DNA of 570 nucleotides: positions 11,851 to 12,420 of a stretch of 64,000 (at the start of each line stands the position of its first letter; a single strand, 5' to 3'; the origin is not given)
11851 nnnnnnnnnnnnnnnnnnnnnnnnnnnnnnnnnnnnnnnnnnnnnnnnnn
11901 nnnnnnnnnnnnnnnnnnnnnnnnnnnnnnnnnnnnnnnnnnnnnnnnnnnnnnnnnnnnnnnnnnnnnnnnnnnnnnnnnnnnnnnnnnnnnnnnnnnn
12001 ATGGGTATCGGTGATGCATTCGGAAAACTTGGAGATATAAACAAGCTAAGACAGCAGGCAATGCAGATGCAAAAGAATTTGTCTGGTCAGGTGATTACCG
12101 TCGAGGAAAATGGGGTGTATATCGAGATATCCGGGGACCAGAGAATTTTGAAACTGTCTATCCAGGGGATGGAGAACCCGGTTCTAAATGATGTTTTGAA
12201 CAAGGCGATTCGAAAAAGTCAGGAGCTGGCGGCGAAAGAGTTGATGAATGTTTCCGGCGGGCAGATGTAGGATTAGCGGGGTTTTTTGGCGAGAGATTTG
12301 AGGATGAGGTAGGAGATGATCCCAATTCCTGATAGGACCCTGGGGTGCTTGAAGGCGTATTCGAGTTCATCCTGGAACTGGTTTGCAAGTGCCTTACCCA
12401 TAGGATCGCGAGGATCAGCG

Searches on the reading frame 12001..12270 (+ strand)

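Call 14: search_protein_families(library=pfam, proteins=[window:12001-12270:+])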
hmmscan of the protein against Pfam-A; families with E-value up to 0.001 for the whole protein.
window:12001-12270:+ (89 aa): 1 family
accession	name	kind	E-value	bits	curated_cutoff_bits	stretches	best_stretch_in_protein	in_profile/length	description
PF02575.21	YbaB_DNA_bd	-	8.4e-05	23.1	25.5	1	13-87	4-89/91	YbaB/EbfC DNA-binding family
